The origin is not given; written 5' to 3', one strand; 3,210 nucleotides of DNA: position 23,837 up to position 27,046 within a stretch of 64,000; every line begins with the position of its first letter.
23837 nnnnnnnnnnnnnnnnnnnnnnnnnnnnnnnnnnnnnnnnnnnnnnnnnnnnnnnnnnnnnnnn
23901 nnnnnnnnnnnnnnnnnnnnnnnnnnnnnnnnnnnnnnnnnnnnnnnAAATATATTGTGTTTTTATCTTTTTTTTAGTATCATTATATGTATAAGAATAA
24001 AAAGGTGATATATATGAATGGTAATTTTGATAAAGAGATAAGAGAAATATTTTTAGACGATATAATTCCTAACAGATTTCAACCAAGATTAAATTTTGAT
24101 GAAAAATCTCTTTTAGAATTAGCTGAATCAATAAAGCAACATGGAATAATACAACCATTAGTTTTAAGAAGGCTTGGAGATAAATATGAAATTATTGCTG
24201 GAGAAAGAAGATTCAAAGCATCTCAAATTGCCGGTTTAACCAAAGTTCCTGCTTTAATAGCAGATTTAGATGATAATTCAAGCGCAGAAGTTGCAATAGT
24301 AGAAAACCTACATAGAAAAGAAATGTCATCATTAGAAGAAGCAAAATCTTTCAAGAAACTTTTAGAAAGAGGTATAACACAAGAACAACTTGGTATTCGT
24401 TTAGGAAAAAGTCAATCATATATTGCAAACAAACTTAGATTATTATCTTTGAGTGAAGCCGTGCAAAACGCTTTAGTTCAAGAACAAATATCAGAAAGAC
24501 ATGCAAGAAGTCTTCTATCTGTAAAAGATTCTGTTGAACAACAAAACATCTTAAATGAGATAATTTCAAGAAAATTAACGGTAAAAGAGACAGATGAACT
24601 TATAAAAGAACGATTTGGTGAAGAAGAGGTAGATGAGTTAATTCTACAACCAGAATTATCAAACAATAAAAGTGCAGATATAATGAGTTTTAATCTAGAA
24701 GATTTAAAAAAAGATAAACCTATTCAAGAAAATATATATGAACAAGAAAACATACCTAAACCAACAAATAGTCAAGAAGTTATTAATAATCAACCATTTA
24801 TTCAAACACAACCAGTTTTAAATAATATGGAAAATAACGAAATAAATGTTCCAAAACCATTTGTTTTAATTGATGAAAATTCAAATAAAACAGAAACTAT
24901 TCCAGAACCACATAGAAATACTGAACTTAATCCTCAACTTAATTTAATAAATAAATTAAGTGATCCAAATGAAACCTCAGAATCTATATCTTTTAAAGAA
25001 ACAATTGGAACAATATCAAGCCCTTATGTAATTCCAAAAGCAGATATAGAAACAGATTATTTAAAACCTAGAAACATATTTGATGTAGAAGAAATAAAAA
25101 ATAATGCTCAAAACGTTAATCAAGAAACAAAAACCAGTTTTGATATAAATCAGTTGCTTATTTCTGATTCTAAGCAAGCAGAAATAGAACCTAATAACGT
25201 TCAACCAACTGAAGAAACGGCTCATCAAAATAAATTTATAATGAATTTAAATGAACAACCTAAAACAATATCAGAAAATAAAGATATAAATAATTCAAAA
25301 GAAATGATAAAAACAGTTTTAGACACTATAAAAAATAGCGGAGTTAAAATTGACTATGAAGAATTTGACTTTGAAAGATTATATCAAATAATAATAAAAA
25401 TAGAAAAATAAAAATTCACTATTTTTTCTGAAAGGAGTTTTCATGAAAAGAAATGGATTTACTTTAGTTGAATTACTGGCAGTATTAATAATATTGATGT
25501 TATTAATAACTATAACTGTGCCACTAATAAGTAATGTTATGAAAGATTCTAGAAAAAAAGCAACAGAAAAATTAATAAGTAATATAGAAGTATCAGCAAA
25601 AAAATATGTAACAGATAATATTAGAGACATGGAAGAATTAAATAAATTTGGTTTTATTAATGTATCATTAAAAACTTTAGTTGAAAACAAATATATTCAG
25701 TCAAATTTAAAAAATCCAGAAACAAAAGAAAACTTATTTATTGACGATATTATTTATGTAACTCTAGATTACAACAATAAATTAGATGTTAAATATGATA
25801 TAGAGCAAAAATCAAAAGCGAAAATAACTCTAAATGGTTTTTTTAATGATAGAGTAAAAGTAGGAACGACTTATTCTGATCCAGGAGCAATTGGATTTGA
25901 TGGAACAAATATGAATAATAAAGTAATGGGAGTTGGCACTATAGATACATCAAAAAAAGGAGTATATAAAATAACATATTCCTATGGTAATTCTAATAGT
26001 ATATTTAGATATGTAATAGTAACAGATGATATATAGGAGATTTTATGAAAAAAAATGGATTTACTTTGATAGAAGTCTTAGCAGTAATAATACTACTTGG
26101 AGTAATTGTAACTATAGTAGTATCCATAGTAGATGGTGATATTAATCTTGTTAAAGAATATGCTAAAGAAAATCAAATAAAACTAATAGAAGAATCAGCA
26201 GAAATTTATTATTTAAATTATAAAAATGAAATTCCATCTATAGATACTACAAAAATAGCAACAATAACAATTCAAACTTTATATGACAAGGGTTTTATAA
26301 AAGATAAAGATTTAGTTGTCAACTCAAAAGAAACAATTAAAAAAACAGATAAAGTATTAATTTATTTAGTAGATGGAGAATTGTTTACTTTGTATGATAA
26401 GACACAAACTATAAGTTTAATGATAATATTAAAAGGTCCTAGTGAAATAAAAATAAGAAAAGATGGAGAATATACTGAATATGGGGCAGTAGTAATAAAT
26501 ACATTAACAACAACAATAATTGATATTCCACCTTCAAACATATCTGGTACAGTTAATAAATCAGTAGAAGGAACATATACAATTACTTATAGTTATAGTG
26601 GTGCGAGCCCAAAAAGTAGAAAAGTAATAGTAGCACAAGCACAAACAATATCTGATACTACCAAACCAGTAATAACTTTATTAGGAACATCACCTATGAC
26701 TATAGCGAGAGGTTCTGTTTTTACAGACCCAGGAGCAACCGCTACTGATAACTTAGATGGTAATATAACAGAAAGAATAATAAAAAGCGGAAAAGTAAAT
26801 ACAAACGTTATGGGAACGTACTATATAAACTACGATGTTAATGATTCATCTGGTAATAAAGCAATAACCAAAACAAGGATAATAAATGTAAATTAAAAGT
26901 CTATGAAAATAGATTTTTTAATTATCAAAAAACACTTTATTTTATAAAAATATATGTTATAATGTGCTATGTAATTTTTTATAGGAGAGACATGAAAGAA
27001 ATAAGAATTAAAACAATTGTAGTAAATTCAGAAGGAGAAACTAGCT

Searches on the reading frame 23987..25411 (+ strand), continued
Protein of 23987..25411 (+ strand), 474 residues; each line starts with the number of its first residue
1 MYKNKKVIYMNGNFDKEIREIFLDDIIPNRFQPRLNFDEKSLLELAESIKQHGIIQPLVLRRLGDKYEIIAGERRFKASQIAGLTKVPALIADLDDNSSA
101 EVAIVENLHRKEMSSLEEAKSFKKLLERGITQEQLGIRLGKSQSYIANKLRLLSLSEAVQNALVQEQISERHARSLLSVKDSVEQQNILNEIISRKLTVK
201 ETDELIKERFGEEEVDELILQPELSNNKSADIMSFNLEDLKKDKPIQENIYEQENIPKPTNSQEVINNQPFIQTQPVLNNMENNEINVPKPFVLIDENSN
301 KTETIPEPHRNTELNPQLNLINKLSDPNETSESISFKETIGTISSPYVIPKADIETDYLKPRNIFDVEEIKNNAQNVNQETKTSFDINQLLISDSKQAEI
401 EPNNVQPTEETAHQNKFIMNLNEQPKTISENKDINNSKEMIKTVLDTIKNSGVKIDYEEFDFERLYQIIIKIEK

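Call 31: search_protein_families(library=ncbifam, proteins=[window:24014-25411:+, P0027, P0063, P0119, P0109])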
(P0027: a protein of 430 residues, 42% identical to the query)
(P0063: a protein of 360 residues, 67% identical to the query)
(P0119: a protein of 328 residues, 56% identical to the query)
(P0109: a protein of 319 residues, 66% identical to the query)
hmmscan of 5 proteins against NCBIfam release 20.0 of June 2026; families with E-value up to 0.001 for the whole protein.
window:24014-25411:+ (465 aa): 7 families
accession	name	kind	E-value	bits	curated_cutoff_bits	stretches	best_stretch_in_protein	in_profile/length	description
TIGR04285.1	nucleoid_noc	exception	1.2e-81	273.8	315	2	8-202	1-196/255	nucleoid occlusion protein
TIGR00180.1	parB_part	domain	9.6e-47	159.1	58.45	1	7-184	3-186/186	ParB/RepB/Spo0J family partition protein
TIGR03734.1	PRTRC_parB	hypoth_equivalog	3.4e-36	124.9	278.6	1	23-198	7-187/555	PRTRC system ParB family protein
TIGR03454.1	partition_RepB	equivalog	2.2e-15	56.9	201.5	1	8-156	63-210/325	plasmid partitioning protein RepB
NF010406.0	PRK13832.1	subfamily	4.1e-15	55.3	640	1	31-157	27-156/578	plasmid partitioning protein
NF010440.0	PRK13866.1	equivalog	4.2e-05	22.9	522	1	34-124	91-183/336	plasmid partitioning protein RepB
NF053625.1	SerKinSerKArch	equivalog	0.0004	19.6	380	0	24-88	26-93/244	ADP-dependent L-serine kinase SerK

P0027 (430 aa): 8 families
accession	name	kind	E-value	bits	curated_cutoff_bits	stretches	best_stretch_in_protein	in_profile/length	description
TIGR04285.1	nucleoid_noc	exception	3.6e-89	298.5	315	2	9-204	2-197/255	nucleoid occlusion protein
TIGR00180.1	parB_part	domain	1.1e-53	181.7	58.45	1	11-185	7-186/186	ParB/RepB/Spo0J family partition protein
TIGR03734.1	PRTRC_parB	hypoth_equivalog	5.6e-39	134.1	278.6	1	23-200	7-188/555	PRTRC system ParB family protein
TIGR03454.1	partition_RepB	equivalog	4.4e-19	69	201.5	1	8-143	63-199/325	plasmid partitioning protein RepB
NF010406.0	PRK13832.1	subfamily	1.9e-13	49.8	640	1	29-180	25-178/578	plasmid partitioning protein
NF010440.0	PRK13866.1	equivalog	8.9e-09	34.9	522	1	32-121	89-180/336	plasmid partitioning protein RepB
NF053625.1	SerKinSerKArch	equivalog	4.5e-06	26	380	1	22-87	24-92/244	ADP-dependent L-serine kinase SerK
NF010252.0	PRK13698.1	equivalog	0.0002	20.3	274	1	29-119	85-173/323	ParB/RepB/Spo0J family plasmid partition protein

P0063 (360 aa): 7 families
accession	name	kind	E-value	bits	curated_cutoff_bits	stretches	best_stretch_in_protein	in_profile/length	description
TIGR04285.1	nucleoid_noc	exception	9e-86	287.4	315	1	7-201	1-195/255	nucleoid occlusion protein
TIGR00180.1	parB_part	domain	3.3e-52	176.9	58.45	1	4-184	1-186/186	ParB/RepB/Spo0J family partition protein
TIGR03734.1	PRTRC_parB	hypoth_equivalog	2.1e-36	125.6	278.6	1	22-199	7-188/555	PRTRC system ParB family protein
TIGR03454.1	partition_RepB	equivalog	1.1e-18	67.7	201.5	1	6-142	62-199/325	plasmid partitioning protein RepB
NF010406.0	PRK13832.1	subfamily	3.1e-13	49.1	640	1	33-158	30-157/578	plasmid partitioning protein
NF010440.0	PRK13866.1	equivalog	3.2e-08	33.1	522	1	31-120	89-180/336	plasmid partitioning protein RepB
NF053625.1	SerKinSerKArch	equivalog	8.3e-06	25.1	380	1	26-88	29-94/244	ADP-dependent L-serine kinase SerK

P0119 (328 aa): 7 families
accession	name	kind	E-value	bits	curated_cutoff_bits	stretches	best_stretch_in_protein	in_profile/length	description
TIGR04285.1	nucleoid_noc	exception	4.3e-86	288.4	315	1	7-204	1-198/255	nucleoid occlusion protein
TIGR00180.1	parB_part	domain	4.8e-53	179.7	58.45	1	5-184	2-186/186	ParB/RepB/Spo0J family partition protein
TIGR03734.1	PRTRC_parB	hypoth_equivalog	4.2e-39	134.5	278.6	1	22-199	7-188/555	PRTRC system ParB family protein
TIGR03454.1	partition_RepB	equivalog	1.1e-19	71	201.5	1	6-143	62-200/325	plasmid partitioning protein RepB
NF010406.0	PRK13832.1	subfamily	4e-14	52.1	640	1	28-184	25-183/578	plasmid partitioning protein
NF010440.0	PRK13866.1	equivalog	2.1e-07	30.4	522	1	31-120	89-180/336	plasmid partitioning protein RepB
NF053625.1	SerKinSerKArch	equivalog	1.9e-06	27.2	380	1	27-88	30-94/244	ADP-dependent L-serine kinase SerK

P0109 (319 aa): 7 families
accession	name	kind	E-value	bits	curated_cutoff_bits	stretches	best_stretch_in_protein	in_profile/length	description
TIGR04285.1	nucleoid_noc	exception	2.8e-85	285.8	315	1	7-205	1-199/255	nucleoid occlusion protein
TIGR00180.1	parB_part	domain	9.1e-52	175.5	58.45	1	5-184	2-186/186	ParB/RepB/Spo0J family partition protein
TIGR03734.1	PRTRC_parB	hypoth_equivalog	2.8e-37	128.5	278.6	1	22-200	7-189/555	PRTRC system ParB family protein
TIGR03454.1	partition_RepB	equivalog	1.7e-18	67.1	201.5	1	6-143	62-200/325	plasmid partitioning protein RepB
NF010406.0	PRK13832.1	subfamily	3.1e-14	52.4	640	1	28-145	25-143/578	plasmid partitioning protein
NF010440.0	PRK13866.1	equivalog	1.6e-07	30.8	522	1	24-123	81-183/336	plasmid partitioning protein RepB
NF053625.1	SerKinSerKArch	equivalog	3.1e-05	23.2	380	1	27-88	30-94/244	ADP-dependent L-serine kinase SerK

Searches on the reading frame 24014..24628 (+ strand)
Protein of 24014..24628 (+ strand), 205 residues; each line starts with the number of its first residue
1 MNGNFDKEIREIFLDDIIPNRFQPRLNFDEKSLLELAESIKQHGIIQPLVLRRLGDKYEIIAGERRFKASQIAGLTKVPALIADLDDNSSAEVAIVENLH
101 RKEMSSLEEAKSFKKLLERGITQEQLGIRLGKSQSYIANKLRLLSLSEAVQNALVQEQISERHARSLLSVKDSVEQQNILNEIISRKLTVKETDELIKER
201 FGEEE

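Call 64: search_protein_representatives(protein=window:24014-24628:+)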
Query: 205 residues. Proteins with E-value up to 0.001 (for the whole library): 86033; up to 1e-10: 46367; up to 1e-30: 7634. The best 150 are listed.
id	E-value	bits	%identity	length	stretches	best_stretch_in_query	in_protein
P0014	3.0e-94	330.3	77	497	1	1-204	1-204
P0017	1.1e-83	295.9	70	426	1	4-204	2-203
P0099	8.7e-79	280.0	67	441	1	1-202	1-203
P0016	5.9e-78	277.3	70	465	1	6-203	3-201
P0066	3.6e-77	274.7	66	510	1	1-200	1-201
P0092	1.6e-76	272.6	66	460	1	1-203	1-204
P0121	2.8e-76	271.8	68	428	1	5-202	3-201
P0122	4.5e-76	271.1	67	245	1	2-205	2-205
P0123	1.6e-75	269.4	67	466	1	1-199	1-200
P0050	3.0e-75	268.4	66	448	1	2-203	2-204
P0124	3.5e-75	268.2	66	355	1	2-202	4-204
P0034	4.5e-75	267.9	66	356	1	7-203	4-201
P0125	6.8e-75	267.3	66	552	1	1-202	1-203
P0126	7.6e-75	267.1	63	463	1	1-203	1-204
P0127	1.2e-73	263.2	64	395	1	1-199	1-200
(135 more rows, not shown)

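Call 70: find_related_loci(query=A2, collection=metagenome_contigs, flank=10000)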
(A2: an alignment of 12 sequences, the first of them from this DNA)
Query A2 (205 aa) in metagenome_contigs; peptide patterns used: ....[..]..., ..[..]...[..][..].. (x = any residue, [..] = any of these).
600 stretches matched a pattern (row limit reached: there are more); 594 encode a relative of the query (tblastn E <= 1e-3); the best 80 are kept; 80 distinct loci.
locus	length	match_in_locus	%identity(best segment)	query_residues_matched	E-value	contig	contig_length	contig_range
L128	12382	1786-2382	64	1-198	4e-82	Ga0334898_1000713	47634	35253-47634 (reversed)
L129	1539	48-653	57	4-204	2e-83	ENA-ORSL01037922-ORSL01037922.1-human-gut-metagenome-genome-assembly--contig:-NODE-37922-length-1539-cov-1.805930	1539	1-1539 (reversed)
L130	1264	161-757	59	5-202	1e-82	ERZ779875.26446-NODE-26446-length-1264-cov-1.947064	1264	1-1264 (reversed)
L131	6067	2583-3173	61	9-204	3e-76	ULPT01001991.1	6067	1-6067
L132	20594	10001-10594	60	2-198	2e-75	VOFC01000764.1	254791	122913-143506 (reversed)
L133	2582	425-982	60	20-204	6e-76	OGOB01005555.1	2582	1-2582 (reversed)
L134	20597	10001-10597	62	5-202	1e-76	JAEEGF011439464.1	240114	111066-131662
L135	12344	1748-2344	58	1-198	3e-75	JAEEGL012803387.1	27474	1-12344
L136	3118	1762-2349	56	6-199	1e-73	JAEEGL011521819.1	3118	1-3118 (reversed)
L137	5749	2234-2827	57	8-204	4e-73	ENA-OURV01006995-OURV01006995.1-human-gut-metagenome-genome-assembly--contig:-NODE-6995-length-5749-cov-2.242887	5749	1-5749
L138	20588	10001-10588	56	5-199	1e-72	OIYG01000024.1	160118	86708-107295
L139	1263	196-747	60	20-202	1e-76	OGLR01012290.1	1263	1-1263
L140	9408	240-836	55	8-205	6e-72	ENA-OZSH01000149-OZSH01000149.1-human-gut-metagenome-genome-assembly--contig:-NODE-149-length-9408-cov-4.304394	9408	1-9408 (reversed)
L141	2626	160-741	58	7-198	3e-72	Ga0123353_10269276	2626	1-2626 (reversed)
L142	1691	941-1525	56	8-201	2e-73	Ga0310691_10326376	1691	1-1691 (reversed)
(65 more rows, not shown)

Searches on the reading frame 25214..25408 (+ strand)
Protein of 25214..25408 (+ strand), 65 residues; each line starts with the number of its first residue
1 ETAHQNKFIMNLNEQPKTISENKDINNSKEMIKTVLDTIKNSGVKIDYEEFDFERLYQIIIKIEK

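Call 56: search_protein_families(library=ncbifam, proteins=[window:25214-25408:+], max_evalue=1)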
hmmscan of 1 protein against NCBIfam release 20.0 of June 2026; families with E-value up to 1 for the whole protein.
window:25214-25408:+ (65 aa): 2 families
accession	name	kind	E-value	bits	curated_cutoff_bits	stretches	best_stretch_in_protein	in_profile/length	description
TIGR04285.1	nucleoid_noc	exception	2.3e-05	23.9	315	1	13-65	203-255/255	nucleoid occlusion protein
NF053538.1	DixhxACActTsKce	equivalog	0.016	14.3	430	1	19-60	141-182/310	3,5-dioxohexanoate:acetyl-CoA acetone transferase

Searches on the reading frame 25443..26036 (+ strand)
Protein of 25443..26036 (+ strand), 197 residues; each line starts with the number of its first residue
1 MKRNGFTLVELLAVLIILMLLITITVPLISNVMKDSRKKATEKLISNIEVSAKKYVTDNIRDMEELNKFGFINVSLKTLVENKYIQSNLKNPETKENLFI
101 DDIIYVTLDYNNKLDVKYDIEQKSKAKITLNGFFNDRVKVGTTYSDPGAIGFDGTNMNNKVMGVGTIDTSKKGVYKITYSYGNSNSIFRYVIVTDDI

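Call 7: search_protein_families(library=pfam, proteins=[window:25443-26036:+])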
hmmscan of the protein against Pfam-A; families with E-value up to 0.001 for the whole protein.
window:25443-26036:+ (197 aa): 2 families
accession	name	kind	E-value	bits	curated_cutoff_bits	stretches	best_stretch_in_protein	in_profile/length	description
PF16403.11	Bact_surface_Ig-like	-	1.1e-10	41.8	27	1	128-193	1-71/71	Bacterial surface protein, Ig-like domain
PF07963.17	N_methyl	-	8.3e-06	25.6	21.2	1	2-25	3-26/27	Prokaryotic N-terminal methylation motif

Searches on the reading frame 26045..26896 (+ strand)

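Call 7: search_protein_families(library=pfam, proteins=[window:26045-26896:+])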
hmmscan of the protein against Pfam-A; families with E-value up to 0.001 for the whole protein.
window:26045-26896:+ (283 aa): 2 families
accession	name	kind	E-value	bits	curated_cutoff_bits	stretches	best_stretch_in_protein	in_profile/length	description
PF16403.11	Bact_surface_Ig-like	-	3.4e-29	101.1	27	2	210-282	1-71/71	Bacterial surface protein, Ig-like domain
PF07963.17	N_methyl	-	6e-06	26.1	21.2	1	2-25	3-26/27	Prokaryotic N-terminal methylation motif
